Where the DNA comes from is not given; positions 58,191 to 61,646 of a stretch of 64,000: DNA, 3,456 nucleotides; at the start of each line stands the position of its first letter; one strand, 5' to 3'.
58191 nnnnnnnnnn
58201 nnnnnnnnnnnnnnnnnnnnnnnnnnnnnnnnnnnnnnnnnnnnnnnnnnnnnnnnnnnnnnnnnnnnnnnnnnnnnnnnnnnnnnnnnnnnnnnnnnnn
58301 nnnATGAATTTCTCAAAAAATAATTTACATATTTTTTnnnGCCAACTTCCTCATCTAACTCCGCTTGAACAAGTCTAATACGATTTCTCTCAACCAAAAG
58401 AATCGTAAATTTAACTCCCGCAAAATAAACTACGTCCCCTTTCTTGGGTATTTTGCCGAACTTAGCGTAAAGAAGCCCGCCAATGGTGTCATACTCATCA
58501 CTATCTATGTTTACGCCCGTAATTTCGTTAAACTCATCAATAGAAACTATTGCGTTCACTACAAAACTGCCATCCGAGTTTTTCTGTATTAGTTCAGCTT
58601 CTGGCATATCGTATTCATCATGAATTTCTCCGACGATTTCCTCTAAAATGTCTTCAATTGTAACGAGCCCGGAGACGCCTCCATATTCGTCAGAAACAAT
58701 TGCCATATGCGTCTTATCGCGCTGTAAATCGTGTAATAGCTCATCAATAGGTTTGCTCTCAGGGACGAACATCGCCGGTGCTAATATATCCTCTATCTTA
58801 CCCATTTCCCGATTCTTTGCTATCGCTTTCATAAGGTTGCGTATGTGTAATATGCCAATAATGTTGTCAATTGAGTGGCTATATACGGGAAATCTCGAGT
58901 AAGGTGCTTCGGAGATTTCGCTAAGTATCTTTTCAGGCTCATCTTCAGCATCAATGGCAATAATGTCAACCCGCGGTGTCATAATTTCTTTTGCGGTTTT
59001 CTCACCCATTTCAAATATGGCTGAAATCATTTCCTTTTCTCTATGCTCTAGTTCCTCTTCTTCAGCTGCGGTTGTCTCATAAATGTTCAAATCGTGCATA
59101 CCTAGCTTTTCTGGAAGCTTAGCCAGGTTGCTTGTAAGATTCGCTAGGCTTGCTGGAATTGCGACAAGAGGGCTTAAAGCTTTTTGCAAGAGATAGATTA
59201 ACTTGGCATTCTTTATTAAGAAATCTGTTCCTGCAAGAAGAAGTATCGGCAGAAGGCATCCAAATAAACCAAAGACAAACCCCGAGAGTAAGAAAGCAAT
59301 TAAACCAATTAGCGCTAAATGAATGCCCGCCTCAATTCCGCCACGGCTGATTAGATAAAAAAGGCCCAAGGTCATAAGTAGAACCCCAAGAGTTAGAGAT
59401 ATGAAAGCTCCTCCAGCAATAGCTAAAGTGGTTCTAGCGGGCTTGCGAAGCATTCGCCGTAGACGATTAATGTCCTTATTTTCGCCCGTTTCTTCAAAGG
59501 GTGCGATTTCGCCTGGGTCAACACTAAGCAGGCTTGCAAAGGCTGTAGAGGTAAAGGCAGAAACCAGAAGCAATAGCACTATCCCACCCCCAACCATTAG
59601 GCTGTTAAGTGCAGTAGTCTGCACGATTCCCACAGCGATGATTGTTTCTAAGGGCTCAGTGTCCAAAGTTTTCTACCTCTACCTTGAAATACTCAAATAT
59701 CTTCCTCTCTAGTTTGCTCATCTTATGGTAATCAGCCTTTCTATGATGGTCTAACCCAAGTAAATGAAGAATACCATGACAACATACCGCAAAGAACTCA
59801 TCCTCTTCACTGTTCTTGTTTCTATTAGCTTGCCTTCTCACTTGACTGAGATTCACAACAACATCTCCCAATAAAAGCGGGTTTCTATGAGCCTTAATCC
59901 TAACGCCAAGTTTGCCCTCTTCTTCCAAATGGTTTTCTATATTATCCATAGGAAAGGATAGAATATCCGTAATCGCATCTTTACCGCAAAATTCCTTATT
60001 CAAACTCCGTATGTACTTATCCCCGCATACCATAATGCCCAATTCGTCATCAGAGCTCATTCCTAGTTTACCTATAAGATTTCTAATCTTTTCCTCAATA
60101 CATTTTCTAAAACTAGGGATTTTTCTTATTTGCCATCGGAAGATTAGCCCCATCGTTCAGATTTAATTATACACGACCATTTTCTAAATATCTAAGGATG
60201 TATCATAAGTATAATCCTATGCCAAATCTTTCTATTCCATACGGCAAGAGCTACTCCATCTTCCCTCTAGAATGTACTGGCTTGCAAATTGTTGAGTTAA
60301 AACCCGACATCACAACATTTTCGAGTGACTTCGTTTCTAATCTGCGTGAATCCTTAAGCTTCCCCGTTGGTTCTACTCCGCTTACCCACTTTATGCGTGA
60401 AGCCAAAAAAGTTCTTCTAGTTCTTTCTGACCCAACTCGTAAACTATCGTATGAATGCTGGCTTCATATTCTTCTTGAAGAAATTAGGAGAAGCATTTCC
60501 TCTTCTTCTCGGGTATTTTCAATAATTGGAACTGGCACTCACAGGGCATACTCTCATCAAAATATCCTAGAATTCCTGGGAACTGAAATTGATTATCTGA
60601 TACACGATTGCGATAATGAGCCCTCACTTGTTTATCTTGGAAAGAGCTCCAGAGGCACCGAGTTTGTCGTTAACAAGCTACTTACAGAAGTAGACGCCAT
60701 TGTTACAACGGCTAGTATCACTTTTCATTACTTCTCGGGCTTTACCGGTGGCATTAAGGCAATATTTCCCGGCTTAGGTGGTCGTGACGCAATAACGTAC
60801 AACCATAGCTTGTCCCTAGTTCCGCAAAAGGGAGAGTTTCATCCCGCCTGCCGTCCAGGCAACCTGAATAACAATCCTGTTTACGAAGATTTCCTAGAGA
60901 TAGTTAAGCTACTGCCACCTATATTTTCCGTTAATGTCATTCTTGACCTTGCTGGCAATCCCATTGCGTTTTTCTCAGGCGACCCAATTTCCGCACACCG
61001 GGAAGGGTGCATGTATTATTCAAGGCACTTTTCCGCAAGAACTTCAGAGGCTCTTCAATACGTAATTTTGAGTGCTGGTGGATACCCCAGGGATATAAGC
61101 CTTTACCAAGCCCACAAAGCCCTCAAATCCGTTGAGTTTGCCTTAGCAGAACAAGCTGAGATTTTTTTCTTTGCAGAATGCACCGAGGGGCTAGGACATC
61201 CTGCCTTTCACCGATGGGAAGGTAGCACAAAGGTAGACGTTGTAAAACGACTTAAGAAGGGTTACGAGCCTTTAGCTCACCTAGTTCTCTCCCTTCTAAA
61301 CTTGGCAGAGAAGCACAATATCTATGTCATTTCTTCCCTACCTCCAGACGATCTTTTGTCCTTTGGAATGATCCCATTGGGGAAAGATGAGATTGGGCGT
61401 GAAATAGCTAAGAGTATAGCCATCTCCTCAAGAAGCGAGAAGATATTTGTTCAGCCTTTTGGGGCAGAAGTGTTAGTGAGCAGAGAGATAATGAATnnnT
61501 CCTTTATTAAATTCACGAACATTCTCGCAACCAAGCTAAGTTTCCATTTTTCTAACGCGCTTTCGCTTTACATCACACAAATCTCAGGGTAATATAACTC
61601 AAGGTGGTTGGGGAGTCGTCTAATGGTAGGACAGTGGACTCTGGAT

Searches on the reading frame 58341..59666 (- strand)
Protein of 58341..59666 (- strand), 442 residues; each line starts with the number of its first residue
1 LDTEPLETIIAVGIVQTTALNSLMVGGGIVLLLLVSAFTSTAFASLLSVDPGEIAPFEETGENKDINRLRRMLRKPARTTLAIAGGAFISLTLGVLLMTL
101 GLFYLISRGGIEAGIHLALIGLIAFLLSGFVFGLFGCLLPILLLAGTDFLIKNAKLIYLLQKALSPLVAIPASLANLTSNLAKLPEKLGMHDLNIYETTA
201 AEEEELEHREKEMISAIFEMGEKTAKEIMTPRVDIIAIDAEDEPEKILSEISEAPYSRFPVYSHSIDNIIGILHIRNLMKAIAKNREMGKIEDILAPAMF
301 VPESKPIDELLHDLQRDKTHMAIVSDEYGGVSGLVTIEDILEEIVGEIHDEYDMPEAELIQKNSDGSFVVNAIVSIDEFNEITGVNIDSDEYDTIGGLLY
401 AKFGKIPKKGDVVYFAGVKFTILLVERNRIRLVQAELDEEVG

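Call 8: search_protein_families(library=pfam, proteins=[window:58341-59666:-], max_evalue=0.001)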
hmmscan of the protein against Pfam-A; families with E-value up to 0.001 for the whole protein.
window:58341-59666:- (442 aa): 3 families
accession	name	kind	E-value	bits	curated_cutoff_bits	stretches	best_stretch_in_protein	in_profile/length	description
PF03471.22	CorC_HlyC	-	6.6e-22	77.8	27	1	361-437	1-79/81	Transporter associated domain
PF00571.33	CBS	-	5.2e-15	56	24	2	297-345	8-56/57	CBS domain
PF01595.25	CNNM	-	2.8e-06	27.5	28.4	1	29-183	3-150/181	Cyclin M transmembrane N-terminal domain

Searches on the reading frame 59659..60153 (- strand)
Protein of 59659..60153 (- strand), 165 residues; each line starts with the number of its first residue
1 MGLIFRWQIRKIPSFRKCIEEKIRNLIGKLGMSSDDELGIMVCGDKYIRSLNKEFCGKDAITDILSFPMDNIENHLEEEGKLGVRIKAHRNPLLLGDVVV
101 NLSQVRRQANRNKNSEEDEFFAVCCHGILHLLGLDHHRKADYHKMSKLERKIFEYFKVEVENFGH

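Call 8: search_protein_families(library=pfam, proteins=[window:59659-60153:-], max_evalue=0.001)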
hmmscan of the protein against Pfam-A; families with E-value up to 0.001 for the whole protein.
window:59659-60153:- (165 aa): 2 families
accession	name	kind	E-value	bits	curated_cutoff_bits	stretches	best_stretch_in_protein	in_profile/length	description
PF02130.23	YbeY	-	3.2e-31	108.3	25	1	16-154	8-127/129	Endoribonuclease YbeY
PF21704.3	POLH-Rev1_HhH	-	0.00046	20.8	27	0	21-45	4-28/56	DNApol eta/Rev1, HhH motif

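Call 15: find_encoding_contigs(protein=window:59659-60153:-, flank=6000, max_places=10)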
Protein window:59659-60153:- (165 aa): no gene with exactly this product is on record in the collection.

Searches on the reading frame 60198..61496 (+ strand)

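Call 8: search_protein_families(library=pfam, proteins=[window:60198-61496:+], max_evalue=0.001)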
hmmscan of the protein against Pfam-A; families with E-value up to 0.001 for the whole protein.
window:60198-61496:+ (433 aa): 2 families
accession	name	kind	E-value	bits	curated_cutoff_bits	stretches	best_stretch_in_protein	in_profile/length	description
PF09861.14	Lar_N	-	1.3e-42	145.8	23.3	1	32-207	17-196/204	Lactate racemase N-terminal domain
PF21113.2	LarA_C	-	1.2e-07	32.2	25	1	288-340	8-60/152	Lactate racemase C-terminal domain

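Call 53: search_protein_families(library=ncbifam, proteins=[window:60198-61496:+], max_evalue=0.001)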
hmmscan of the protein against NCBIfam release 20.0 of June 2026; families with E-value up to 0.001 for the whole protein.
window:60198-61496:+ (433 aa): 6 families
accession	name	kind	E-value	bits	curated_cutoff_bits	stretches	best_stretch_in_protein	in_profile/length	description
NF052593.1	NPN_racem_MAR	equivalog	1.1e-80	271.3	500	1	12-426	2-412/415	nickel-dependent malate racemase, LarAH6 family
NF052525.1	NPN_LarAH10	equivalog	7.1e-80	268.8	540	1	11-426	3-424/426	NPN-dependent 2-hydroxyacid racemase, LarAH10 family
NF033504.2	Ni_dep_LarA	equivalog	1.6e-65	221.4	460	1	11-427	2-421/422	nickel-dependent lactate racemase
NF052595.1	NPN_LarAH5_MAR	equivalog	5.7e-65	219.9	462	1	12-389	2-377/415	nickel-dependent malate racemase, LarAH5 family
NF052594.1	NPN_18_hexonate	equivalog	3.8e-05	22.5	500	1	66-207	21-174/411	nickel-dependent putative hexonate epimerase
NF052592.1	LarAH_14_15_16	equivalog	0.00014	20.4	740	1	43-214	42-221/520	NPN-dependent hydroxyacid isomerase, LarAH14/15/16 family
